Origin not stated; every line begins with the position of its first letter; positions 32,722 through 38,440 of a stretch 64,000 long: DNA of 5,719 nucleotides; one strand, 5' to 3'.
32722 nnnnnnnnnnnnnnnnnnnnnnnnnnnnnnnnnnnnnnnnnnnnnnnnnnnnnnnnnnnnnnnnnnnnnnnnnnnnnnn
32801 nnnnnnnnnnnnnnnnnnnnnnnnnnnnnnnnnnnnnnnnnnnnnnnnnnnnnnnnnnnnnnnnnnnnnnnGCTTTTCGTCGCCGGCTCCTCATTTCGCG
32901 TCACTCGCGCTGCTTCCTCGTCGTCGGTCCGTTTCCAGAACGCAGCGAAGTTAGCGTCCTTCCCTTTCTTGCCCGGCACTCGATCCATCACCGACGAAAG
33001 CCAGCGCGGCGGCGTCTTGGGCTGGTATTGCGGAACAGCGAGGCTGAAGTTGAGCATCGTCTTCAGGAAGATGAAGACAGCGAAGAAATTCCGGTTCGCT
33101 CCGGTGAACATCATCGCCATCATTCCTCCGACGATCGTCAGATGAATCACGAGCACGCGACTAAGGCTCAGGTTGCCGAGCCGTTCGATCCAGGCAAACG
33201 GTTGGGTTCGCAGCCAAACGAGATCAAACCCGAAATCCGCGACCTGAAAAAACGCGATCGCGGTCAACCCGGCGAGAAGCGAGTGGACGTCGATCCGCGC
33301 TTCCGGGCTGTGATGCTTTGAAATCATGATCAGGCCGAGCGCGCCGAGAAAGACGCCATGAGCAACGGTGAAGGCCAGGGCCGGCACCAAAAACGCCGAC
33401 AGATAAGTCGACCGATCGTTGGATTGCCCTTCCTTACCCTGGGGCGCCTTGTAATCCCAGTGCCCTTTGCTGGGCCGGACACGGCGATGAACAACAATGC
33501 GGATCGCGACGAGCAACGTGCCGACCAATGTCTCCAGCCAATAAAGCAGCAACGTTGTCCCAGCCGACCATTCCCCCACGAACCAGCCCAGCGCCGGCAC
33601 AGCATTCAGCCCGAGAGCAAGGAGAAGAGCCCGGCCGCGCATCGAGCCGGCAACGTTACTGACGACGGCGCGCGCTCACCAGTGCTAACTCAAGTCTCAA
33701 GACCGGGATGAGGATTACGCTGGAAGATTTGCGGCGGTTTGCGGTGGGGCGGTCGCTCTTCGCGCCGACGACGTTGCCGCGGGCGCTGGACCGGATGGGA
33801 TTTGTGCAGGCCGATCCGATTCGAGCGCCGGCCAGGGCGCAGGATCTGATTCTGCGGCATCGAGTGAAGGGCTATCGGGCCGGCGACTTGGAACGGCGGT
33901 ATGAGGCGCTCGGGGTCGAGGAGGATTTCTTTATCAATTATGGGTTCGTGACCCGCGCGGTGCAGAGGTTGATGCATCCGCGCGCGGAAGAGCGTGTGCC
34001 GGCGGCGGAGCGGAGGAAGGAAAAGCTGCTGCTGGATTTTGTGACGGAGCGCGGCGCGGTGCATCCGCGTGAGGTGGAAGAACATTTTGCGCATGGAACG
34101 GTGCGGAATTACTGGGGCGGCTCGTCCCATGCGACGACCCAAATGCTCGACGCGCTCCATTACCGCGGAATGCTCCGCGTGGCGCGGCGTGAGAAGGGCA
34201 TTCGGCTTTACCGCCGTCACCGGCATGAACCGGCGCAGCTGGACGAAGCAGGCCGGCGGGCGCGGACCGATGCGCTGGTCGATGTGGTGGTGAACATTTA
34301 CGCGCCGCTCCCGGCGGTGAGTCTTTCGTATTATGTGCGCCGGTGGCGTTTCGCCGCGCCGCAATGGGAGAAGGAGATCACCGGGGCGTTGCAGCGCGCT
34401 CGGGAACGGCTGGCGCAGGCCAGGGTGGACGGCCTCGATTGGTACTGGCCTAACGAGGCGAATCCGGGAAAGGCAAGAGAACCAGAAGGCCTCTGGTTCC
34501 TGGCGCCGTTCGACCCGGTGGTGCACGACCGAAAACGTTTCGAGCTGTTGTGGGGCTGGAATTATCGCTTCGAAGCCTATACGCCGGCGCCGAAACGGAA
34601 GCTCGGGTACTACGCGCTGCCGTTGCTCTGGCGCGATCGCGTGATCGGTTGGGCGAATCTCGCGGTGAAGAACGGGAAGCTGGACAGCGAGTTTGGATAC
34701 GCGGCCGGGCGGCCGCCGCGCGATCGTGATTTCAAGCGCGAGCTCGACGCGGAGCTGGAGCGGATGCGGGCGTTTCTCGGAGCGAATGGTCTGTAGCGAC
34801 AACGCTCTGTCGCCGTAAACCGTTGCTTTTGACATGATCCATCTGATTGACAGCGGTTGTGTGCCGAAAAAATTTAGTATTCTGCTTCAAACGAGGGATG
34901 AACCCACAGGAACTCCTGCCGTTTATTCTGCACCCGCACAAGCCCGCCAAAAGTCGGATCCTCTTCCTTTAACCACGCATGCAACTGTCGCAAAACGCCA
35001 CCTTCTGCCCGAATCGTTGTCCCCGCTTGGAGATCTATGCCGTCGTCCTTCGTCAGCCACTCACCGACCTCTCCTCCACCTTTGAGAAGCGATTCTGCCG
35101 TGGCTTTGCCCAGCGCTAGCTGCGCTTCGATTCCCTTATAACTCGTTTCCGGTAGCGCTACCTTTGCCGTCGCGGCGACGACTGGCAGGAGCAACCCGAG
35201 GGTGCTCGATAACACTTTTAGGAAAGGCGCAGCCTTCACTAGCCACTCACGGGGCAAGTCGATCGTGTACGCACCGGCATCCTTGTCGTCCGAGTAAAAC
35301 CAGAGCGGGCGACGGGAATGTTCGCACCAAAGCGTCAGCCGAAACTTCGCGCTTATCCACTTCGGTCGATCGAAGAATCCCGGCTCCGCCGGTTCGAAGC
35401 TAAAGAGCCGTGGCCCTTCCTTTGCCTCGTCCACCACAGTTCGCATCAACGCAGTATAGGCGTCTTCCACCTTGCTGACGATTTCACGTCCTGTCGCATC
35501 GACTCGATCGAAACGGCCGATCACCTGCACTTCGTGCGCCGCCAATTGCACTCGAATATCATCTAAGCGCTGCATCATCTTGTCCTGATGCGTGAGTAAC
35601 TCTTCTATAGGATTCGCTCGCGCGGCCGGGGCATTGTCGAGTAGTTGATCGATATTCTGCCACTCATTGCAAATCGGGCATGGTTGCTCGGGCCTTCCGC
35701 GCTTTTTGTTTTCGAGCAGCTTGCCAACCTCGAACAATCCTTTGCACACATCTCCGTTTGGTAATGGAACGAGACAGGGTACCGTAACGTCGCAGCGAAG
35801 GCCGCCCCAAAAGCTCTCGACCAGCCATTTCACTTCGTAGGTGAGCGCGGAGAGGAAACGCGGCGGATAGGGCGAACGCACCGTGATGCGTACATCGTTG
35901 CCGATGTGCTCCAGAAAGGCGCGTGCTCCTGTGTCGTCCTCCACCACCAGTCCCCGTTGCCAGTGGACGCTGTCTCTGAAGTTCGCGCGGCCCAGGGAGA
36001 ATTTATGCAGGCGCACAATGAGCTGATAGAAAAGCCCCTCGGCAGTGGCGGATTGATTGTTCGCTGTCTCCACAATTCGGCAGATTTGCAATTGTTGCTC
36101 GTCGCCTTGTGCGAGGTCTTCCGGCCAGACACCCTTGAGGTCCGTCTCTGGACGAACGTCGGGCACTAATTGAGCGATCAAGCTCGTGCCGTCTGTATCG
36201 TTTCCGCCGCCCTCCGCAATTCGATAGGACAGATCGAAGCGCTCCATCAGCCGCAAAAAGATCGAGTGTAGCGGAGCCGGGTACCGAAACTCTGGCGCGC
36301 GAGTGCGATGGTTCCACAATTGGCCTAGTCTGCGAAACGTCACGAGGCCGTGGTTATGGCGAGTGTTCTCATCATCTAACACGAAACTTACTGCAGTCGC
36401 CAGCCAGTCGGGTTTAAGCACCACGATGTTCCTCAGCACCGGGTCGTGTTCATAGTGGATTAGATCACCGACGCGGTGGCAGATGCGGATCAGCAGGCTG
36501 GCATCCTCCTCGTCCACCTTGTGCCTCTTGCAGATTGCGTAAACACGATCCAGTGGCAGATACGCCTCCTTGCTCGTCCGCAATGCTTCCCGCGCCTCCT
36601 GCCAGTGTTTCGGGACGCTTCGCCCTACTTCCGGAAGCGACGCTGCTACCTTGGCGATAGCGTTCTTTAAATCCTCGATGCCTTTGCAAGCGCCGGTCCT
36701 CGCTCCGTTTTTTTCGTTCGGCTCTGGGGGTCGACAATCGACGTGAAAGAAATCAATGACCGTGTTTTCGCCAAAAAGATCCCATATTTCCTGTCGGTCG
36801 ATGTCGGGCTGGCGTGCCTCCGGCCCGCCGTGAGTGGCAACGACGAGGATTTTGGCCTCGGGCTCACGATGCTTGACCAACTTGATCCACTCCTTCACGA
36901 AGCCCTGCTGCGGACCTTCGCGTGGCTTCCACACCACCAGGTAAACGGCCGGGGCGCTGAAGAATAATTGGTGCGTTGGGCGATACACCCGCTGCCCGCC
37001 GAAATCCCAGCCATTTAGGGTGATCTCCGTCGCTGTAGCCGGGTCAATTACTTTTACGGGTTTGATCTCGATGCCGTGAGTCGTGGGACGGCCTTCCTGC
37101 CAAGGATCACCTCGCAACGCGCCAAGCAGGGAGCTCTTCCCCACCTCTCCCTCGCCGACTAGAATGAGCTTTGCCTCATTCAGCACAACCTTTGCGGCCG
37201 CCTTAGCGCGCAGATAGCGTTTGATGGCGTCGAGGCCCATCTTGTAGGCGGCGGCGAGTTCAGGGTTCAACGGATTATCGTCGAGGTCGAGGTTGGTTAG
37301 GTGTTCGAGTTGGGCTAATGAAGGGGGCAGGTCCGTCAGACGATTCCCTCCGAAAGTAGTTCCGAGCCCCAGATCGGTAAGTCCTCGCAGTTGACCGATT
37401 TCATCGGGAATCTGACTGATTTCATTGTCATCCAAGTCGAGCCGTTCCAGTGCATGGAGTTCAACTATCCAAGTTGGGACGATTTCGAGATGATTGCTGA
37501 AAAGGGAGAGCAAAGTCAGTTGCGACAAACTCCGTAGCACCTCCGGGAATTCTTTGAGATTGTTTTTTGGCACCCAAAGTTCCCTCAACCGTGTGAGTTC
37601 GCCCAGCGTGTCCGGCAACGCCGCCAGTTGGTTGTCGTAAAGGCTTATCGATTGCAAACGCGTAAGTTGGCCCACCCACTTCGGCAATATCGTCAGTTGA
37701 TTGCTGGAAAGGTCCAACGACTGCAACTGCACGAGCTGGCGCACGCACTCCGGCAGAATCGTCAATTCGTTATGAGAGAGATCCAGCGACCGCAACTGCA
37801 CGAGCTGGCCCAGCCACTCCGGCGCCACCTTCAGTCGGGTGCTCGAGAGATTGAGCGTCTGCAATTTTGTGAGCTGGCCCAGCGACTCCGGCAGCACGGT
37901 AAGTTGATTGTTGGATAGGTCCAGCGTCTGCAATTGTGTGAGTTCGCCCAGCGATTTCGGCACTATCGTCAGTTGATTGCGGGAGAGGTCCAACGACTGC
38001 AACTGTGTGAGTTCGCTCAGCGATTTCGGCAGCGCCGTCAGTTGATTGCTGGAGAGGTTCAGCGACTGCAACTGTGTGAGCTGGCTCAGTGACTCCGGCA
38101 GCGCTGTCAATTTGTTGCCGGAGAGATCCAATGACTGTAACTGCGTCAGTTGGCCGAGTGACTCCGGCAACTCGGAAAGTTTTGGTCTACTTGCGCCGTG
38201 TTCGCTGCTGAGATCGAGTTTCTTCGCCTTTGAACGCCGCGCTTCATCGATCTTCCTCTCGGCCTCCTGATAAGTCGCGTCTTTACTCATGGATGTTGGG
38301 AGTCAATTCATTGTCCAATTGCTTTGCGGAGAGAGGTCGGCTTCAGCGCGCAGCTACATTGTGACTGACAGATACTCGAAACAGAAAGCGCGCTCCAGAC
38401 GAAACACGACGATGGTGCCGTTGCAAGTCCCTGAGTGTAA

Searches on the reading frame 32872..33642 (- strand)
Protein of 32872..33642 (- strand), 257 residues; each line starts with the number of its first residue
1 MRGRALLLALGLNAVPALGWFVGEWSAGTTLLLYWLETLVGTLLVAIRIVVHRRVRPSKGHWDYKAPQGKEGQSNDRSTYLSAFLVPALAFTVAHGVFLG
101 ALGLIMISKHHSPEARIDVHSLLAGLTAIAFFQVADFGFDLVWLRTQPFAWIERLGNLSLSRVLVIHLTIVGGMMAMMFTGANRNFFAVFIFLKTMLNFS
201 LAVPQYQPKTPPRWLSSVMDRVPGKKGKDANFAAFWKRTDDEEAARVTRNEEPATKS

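Call 55: search_protein_families(library=pfam, proteins=[window:32872-33642:-], max_evalue=0.001)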
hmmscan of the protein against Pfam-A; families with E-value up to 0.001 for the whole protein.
window:32872-33642:- (257 aa): 1 family
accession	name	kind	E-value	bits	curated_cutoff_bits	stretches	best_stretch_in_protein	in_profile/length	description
PF20108.4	DUF6498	-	8.3e-20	71.4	23.7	1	4-204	10-196/207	Family of unknown function (DUF6498)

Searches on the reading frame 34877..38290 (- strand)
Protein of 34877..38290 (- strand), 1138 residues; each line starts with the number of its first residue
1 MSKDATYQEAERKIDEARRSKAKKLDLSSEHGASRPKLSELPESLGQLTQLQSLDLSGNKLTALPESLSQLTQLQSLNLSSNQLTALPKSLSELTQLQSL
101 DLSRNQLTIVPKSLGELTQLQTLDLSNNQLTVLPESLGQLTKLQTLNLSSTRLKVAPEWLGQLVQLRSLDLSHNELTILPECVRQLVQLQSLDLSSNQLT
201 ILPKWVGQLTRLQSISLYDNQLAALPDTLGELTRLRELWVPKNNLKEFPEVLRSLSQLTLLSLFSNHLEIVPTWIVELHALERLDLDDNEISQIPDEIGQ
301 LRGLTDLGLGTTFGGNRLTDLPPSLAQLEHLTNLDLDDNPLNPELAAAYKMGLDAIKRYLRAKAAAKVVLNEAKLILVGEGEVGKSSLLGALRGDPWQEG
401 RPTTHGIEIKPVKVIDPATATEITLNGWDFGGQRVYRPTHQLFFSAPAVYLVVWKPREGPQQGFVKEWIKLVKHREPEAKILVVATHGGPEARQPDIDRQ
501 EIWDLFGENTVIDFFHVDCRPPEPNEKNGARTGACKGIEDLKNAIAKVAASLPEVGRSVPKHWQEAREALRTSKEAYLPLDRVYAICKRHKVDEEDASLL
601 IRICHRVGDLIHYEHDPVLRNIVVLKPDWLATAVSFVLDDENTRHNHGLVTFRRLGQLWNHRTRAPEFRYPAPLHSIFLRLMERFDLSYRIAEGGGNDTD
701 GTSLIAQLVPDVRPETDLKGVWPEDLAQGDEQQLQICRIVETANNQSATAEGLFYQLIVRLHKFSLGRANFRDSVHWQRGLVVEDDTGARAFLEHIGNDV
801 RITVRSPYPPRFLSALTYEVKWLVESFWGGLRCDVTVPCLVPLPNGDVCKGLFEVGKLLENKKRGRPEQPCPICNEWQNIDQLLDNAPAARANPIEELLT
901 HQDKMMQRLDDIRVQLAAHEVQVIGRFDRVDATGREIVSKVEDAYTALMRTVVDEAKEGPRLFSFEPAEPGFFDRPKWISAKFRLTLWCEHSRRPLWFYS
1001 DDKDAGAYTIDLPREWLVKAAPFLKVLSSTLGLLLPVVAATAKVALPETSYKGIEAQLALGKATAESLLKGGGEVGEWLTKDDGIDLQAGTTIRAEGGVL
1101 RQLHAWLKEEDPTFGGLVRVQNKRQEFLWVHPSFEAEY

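Call 82: search_protein_families(library=pfam, proteins=[window:34877-38290:-], max_evalue=0.001)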
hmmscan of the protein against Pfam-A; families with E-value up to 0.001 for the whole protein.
window:34877-38290:- (1138 aa): 15 families
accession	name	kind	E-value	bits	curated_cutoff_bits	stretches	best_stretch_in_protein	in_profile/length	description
PF13855.12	LRR_8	-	1.2e-41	140.8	27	5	50-107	2-61/61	Leucine rich repeat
PF23598.1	LRR_14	-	8e-37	127.2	40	4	160-263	43-146/353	Leucine-rich repeat region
PF12799.13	LRR_4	-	3.4e-36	122.9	27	4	49-87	1-39/44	Leucine Rich repeats (2 copies)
PF16095.11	COR-A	-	2.5e-35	121.9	35.3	1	560-709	1-143/143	C-terminal of Roc, COR-A domain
PF00560.39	LRR_1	-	1.2e-27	90.4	20.6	0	119-140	1-23/23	Leucine Rich Repeat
PF25497.1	COR-B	-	3.3e-21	76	27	1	751-886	15-145/145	C-terminal of Roc, COR-B domain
PF08477.19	Roc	-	6.4e-21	75.2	27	1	374-487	1-117/119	Ras of Complex, Roc, domain of DAPkinase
PF14580.12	LRR_9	-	5.2e-12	46.1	30.5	2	164-268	19-125/175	Leucine-rich repeat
PF23211.1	LRR_LRWD1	-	7.8e-11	42.5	28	0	139-199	14-76/190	Leucine-rich repeat and WD repeat-containing protein 1, LRR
PF00071.28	Ras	-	2.8e-08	33.9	21.6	1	374-486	1-112/162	Ras family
PF23286.1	LRR_13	-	1.2e-07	32.1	30.1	0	99-261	7-158/210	Disease resistance protein RPS4B-like, leucine-rich repeats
PF00025.27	Arf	-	4.4e-06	26.7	22.3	1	371-447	13-82/174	ADP-ribosylation factor family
PF25013.1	LRR_Zer-1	-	7.1e-05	23.4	27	0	114-200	4-99/137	Zer-1-like, Leucine-rich repeats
PF13516.12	LRR_6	-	0.00027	21.2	23.4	0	166-177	5-16/24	Leucine Rich repeat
PF13306.12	LRR_5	-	0.00053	20.3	27.7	0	66-151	28-111/127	BspA type Leucine rich repeat region (6 copies)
